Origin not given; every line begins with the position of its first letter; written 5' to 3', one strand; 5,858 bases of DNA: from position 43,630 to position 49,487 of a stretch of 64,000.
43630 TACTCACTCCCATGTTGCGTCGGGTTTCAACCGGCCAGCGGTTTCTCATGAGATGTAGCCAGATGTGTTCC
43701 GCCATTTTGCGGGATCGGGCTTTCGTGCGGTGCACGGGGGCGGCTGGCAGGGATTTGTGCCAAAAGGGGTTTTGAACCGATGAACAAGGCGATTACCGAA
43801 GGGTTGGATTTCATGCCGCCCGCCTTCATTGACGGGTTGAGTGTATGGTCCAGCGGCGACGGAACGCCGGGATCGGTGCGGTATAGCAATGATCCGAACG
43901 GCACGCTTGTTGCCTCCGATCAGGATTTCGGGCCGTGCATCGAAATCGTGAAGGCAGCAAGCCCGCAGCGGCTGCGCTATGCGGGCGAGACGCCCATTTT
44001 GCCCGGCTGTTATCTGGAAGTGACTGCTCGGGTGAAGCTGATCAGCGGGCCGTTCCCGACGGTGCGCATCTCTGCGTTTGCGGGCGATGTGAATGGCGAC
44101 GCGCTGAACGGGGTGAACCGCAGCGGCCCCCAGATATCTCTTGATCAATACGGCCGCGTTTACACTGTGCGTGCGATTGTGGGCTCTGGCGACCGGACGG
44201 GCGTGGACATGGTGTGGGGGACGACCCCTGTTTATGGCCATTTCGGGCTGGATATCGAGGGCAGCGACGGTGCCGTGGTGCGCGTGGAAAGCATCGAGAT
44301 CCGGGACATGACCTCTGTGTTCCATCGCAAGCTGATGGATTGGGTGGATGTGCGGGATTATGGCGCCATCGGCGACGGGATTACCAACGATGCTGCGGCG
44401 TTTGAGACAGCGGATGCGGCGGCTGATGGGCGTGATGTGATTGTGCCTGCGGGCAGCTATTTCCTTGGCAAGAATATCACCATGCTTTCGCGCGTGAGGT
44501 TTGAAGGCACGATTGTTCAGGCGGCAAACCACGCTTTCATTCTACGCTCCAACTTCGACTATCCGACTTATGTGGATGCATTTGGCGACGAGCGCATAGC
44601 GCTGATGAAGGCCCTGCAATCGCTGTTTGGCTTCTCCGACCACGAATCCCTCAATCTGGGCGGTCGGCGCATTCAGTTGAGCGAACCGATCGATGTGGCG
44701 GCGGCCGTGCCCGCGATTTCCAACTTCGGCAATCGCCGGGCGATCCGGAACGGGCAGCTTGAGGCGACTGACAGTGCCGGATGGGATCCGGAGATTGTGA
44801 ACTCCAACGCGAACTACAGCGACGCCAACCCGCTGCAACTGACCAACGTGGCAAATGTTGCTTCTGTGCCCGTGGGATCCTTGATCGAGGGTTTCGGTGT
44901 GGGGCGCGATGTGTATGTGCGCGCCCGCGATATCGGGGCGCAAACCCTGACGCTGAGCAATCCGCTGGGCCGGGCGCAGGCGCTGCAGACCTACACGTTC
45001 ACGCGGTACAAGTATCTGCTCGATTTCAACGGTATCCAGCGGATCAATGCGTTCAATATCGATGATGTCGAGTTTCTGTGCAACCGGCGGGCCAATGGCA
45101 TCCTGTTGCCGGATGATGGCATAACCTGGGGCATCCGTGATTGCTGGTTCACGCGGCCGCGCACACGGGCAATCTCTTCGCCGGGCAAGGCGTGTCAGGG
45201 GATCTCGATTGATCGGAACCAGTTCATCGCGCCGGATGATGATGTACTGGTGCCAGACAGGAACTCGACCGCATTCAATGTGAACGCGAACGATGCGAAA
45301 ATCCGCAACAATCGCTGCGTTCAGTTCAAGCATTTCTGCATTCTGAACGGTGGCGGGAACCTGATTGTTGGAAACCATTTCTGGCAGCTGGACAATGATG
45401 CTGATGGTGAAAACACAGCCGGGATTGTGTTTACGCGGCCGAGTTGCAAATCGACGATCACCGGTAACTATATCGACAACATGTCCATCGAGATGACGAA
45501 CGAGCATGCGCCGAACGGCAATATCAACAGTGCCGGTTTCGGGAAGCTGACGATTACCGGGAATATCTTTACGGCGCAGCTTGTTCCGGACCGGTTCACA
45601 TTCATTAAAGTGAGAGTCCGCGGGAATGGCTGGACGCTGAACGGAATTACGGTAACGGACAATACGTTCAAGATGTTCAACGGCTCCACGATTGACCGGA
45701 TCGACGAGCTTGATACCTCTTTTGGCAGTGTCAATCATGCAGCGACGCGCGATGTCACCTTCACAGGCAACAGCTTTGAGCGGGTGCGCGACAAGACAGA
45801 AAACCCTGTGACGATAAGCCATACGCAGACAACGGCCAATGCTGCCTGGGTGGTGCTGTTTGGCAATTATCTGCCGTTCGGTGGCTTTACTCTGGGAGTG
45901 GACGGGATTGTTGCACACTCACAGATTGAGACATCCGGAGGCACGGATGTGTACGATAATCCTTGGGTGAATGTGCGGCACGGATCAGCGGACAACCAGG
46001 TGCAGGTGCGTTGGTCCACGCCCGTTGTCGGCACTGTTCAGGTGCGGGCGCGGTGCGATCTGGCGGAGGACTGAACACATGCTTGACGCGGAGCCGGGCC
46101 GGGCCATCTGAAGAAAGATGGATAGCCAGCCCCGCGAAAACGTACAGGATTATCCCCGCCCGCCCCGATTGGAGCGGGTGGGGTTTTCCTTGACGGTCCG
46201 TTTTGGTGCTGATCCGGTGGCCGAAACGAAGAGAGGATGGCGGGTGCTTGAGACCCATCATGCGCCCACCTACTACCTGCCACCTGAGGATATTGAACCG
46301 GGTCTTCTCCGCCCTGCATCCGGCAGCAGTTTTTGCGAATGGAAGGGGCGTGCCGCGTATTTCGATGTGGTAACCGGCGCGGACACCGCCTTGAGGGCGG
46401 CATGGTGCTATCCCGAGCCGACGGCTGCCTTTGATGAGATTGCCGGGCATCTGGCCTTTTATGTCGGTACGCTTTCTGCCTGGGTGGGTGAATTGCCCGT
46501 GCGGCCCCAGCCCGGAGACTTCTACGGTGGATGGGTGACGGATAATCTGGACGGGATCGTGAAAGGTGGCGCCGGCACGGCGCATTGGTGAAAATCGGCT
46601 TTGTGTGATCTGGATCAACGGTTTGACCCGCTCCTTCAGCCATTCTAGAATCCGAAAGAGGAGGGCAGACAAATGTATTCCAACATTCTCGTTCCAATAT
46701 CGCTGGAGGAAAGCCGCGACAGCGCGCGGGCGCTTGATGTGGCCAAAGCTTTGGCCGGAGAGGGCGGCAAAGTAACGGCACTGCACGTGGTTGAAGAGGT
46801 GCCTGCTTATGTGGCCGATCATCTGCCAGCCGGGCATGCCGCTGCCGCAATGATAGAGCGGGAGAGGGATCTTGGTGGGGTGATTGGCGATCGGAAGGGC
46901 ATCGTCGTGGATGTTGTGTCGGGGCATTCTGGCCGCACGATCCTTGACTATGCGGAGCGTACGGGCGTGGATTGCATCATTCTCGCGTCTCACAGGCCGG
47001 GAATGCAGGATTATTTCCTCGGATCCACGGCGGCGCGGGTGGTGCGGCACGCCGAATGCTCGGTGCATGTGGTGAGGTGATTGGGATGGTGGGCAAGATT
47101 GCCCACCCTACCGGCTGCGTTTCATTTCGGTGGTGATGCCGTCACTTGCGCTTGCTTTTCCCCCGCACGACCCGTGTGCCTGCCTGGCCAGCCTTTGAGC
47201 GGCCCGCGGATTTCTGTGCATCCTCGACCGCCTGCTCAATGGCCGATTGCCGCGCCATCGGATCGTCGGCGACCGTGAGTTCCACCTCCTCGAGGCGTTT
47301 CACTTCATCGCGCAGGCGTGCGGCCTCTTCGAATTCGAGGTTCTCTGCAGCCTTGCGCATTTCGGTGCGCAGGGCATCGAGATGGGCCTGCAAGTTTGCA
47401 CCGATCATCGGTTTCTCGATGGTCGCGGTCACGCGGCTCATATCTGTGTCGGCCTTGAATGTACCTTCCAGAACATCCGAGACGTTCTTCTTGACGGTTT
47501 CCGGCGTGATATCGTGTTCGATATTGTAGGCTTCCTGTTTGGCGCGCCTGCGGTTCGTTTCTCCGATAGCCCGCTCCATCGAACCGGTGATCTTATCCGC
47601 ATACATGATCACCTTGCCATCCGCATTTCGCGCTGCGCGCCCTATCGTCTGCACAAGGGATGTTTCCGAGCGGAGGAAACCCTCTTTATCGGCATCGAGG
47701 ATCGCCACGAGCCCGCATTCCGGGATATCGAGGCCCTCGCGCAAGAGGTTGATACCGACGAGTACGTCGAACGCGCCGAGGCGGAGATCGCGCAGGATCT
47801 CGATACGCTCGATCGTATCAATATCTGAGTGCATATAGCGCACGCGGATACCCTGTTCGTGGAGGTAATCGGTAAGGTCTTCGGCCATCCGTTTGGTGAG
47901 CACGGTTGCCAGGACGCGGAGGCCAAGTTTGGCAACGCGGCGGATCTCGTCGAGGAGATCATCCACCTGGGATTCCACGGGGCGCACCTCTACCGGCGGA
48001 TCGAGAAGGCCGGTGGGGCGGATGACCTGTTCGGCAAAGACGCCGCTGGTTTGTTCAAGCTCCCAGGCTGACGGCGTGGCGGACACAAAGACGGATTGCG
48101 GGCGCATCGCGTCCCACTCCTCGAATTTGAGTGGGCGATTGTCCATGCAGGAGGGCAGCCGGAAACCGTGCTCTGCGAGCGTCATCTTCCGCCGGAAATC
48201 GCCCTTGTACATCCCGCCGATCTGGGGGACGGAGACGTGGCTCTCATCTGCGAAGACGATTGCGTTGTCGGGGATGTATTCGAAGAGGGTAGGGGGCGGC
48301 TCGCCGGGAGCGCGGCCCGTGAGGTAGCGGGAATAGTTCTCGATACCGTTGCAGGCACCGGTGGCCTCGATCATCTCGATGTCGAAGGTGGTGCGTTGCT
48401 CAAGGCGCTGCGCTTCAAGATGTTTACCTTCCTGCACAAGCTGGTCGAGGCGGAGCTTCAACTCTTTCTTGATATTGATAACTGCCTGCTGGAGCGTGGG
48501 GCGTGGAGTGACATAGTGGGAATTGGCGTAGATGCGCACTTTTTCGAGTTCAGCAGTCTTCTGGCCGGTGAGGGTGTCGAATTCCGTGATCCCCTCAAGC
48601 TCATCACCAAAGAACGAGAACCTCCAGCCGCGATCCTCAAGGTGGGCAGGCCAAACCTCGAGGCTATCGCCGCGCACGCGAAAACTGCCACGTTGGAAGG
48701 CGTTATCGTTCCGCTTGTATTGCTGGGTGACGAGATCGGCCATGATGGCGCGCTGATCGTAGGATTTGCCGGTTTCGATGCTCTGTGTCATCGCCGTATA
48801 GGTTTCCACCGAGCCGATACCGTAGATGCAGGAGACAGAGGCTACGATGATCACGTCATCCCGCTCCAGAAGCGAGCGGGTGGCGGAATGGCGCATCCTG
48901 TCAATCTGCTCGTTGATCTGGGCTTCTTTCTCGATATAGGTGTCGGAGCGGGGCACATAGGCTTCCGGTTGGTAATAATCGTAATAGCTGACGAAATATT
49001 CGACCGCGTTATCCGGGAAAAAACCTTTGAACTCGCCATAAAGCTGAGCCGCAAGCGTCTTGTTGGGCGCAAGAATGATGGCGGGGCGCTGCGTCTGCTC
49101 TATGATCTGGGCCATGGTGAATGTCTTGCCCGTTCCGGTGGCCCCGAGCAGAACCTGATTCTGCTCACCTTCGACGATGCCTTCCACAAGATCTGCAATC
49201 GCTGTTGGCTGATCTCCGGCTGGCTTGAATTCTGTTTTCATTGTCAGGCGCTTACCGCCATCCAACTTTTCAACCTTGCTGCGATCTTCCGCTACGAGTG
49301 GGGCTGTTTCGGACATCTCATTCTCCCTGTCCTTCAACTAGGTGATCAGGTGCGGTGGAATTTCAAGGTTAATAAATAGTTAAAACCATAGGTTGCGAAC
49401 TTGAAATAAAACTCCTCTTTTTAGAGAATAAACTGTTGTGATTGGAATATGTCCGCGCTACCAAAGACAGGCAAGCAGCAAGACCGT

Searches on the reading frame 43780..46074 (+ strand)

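Call 84: search_protein_families(library=pfam, proteins=[window:43780-46074:+], max_evalue=0.00001)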
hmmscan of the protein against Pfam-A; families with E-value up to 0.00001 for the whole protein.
window:43780-46074:+ (764 aa): 1 family
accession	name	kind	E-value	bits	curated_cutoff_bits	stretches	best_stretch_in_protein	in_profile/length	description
PF12708.12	Pect-lyase_RHGA_epim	-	4e-06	27.2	27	1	188-243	1-60/213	Rhamnogalacturonase A/epimerase, pectate lyase-like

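Call 89: search_protein_families(library=pfam, proteins=[window:43780-46074:+], max_evalue=0.1)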
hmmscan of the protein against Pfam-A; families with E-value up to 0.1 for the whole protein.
window:43780-46074:+ (764 aa): 1 family
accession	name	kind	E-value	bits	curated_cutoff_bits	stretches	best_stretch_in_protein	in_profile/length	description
PF12708.12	Pect-lyase_RHGA_epim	-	4e-06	27.2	27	1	188-243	1-60/213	Rhamnogalacturonase A/epimerase, pectate lyase-like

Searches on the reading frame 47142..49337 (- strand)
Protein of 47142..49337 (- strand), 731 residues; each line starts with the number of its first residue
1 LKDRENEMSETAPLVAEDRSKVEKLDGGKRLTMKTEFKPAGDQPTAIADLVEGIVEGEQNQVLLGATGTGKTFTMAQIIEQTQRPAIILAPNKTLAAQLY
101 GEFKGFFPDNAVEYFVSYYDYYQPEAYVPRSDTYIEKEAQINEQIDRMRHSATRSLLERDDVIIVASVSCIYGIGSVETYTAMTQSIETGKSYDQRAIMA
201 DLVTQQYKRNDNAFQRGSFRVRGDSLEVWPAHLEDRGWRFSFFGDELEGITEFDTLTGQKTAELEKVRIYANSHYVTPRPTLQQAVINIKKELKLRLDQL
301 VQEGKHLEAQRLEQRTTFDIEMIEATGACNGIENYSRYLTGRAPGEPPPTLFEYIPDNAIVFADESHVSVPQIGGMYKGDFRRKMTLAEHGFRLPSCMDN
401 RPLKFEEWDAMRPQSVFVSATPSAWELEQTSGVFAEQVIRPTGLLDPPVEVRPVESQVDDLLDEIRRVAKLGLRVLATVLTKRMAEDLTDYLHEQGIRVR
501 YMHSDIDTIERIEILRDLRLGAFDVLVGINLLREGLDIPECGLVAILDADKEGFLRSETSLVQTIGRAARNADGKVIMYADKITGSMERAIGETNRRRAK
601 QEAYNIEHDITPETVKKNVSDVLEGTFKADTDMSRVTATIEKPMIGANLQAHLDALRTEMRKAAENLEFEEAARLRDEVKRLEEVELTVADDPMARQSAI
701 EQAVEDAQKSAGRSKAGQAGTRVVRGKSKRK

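Call 84: search_protein_families(library=pfam, proteins=[window:47142-49337:-], max_evalue=0.00001)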
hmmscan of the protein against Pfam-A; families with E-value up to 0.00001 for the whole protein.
window:47142-49337:- (731 aa): 6 families
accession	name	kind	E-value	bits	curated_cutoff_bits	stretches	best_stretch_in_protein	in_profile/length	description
PF17757.6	UvrB_inter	-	2.1e-30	105.1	22.9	1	187-275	3-91/91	UvrB interaction domain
PF12344.14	UvrB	-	2.6e-22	78.8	27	1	578-619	1-42/43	Ultra-violet resistance protein B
PF00271.37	Helicase_C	-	1.5e-18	67.5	23.5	1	462-571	7-109/110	Helicase conserved C-terminal domain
PF04851.21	ResIII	-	8.6e-13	49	22.5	1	38-145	3-114/164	Type III restriction enzyme, res subunit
PF02151.25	UVR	-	1.6e-09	37.6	21.5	1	653-684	4-35/36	UvrB/uvrC motif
PF00270.35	DEAD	-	1.4e-06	28.6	26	0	46-109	7-71/167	DEAD/DEAH box helicase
